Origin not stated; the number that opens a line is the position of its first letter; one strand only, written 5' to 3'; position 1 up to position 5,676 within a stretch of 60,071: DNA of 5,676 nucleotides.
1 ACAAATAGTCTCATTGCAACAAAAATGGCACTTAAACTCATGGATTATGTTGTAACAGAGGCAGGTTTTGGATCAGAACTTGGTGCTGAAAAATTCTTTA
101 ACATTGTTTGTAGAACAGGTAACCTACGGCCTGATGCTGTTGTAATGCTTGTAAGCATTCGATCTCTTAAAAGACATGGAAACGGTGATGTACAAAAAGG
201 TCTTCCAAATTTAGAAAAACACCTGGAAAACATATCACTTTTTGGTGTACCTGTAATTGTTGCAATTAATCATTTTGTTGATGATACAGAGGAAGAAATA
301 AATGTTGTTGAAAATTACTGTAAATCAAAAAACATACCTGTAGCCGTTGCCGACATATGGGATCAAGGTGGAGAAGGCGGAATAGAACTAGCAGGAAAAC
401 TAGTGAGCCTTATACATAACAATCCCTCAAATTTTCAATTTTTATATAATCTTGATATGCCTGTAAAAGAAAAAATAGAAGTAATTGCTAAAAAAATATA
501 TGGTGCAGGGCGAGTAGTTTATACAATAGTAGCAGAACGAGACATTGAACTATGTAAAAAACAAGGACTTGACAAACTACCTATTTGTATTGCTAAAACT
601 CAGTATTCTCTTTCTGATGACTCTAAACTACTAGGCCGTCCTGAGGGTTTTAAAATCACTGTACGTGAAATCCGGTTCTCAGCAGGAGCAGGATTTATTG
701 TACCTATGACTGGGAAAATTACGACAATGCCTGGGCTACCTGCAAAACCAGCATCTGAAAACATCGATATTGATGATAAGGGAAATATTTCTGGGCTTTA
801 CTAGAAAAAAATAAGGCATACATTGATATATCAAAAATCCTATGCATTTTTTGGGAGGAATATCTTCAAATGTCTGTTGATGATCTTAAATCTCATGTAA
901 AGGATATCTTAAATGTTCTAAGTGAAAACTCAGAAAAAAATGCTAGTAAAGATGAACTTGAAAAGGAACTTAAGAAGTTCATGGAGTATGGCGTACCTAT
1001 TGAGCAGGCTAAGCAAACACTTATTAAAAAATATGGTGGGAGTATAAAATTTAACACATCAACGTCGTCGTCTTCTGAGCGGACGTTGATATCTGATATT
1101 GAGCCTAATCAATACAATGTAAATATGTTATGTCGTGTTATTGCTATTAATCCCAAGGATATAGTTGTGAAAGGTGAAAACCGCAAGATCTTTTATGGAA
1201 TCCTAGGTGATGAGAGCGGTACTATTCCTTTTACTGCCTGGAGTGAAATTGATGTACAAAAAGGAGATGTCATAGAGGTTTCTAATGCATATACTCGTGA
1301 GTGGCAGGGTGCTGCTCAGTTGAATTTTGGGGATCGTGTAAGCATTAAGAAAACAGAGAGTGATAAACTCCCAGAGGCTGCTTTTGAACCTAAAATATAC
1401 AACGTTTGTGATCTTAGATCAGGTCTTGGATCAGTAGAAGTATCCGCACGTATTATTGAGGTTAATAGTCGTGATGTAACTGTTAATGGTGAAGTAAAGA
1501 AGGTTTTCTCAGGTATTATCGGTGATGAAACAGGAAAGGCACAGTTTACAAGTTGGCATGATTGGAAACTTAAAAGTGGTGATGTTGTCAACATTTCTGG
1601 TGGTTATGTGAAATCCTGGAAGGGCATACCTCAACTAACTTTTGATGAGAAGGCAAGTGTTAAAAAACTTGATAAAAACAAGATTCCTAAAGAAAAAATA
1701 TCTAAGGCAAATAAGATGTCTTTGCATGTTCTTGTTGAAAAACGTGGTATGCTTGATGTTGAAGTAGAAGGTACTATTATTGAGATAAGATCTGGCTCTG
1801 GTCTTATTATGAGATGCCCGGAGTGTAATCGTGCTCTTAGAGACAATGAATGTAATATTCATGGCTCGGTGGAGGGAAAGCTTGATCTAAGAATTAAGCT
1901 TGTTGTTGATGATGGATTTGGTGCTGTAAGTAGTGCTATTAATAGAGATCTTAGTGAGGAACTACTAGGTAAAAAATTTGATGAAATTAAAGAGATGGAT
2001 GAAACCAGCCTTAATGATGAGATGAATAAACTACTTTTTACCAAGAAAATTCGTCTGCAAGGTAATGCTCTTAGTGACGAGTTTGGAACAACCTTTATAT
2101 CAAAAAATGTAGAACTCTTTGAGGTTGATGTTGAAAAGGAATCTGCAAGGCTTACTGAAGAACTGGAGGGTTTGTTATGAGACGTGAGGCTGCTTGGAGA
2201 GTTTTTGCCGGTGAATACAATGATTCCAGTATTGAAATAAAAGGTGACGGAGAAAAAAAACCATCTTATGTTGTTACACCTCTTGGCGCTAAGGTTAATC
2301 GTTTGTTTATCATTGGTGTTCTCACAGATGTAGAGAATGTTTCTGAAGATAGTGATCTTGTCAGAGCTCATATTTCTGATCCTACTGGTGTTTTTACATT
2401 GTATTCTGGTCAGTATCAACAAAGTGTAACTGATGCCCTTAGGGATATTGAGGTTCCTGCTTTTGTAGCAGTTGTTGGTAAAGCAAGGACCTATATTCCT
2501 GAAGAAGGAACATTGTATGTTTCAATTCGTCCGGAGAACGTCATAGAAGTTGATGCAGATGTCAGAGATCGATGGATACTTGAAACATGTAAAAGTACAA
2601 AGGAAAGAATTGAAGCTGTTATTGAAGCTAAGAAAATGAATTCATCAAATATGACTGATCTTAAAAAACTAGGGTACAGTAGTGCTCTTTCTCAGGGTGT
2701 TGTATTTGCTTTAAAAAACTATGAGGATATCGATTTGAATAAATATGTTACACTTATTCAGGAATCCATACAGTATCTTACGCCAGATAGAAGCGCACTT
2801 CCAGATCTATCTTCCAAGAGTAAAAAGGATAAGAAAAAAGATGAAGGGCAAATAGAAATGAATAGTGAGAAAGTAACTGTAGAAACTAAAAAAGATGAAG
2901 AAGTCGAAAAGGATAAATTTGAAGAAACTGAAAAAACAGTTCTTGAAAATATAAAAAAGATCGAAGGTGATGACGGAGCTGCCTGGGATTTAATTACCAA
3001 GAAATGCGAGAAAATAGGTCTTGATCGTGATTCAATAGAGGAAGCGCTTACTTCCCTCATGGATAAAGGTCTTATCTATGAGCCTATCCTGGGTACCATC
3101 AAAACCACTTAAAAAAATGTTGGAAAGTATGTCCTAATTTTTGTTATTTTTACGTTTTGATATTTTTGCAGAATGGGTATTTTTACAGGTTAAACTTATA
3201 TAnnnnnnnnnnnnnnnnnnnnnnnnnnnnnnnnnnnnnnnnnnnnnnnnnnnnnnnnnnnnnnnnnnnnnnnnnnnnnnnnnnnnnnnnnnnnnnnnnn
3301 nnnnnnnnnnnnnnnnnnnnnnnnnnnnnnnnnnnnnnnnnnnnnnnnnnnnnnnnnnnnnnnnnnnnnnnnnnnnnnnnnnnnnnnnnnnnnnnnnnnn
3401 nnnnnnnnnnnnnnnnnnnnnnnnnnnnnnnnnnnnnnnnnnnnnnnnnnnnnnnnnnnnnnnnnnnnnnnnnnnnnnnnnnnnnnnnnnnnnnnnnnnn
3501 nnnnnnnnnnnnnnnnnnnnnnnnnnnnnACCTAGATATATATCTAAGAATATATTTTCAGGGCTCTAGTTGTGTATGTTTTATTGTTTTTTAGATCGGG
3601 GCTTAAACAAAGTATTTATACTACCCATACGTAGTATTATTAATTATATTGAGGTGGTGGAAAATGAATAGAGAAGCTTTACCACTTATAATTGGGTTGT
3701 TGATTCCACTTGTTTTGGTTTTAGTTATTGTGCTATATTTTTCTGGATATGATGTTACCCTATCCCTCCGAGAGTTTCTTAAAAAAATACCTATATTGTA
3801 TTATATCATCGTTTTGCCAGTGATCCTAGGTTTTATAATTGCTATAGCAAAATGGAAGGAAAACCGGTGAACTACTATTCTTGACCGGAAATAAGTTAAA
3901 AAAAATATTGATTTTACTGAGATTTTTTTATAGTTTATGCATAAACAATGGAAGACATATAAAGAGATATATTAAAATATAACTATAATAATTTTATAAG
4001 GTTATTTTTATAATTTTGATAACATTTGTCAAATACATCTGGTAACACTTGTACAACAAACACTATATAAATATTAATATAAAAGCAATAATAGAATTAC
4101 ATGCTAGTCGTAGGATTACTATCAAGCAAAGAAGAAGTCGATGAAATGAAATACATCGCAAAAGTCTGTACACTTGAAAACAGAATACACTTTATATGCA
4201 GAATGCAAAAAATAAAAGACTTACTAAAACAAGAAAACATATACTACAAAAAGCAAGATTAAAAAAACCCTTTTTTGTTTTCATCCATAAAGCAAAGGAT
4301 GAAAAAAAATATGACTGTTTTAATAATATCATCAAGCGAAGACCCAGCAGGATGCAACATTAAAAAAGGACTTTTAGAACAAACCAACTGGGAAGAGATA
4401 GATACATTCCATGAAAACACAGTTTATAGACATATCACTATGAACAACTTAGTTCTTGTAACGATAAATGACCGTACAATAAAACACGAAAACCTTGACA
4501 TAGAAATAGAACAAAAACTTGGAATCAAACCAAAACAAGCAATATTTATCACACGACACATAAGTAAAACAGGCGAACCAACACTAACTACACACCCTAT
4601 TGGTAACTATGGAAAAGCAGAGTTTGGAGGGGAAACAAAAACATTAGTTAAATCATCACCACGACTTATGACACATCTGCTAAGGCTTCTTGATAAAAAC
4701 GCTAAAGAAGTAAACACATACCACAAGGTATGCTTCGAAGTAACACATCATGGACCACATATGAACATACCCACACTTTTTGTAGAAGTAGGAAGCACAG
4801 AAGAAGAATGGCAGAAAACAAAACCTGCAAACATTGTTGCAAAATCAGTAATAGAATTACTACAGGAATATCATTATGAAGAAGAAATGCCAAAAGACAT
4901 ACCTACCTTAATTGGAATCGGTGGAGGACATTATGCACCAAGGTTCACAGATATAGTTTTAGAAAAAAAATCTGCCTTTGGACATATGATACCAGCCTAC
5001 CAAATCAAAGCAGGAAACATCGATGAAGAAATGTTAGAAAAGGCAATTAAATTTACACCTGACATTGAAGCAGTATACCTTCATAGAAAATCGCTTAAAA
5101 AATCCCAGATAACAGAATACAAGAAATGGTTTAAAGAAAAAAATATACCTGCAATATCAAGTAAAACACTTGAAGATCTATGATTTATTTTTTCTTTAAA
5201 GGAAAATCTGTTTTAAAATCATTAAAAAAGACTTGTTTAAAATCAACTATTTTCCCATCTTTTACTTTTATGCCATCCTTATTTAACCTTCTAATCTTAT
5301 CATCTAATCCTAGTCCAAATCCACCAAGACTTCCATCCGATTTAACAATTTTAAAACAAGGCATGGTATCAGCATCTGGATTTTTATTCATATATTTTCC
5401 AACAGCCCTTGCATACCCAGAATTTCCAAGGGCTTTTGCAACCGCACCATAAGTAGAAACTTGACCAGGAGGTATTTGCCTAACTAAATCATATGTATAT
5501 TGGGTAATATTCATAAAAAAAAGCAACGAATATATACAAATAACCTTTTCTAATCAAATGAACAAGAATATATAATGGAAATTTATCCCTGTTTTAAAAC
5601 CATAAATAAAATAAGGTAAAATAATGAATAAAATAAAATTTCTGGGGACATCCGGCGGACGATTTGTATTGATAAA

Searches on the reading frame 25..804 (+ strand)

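Call 11: search_protein_families(library=pfam, proteins=[window:25-804:+], max_evalue=0.01)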
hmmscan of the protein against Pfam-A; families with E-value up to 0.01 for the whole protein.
window:25-804:+ (259 aa): 1 family
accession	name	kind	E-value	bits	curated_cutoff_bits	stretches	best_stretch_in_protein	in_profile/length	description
PF01268.25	FTHFS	-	4.4e-102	342.5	27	1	1-258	287-555/556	Formate--tetrahydrofolate ligase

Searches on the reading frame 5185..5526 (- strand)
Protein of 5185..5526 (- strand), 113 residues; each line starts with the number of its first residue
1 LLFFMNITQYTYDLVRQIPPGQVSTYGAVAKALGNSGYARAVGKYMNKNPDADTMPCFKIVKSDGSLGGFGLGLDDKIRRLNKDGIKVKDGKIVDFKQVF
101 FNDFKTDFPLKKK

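Call 11: search_protein_families(library=pfam, proteins=[window:5185-5526:-], max_evalue=0.01)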
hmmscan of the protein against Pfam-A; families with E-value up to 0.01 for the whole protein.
window:5185-5526:- (113 aa): 1 family
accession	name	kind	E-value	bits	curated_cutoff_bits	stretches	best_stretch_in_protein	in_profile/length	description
PF01035.26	DNA_binding_1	-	2.7e-24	85.2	27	1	8-85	3-80/81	6-O-methylguanine DNA methyltransferase, DNA binding domain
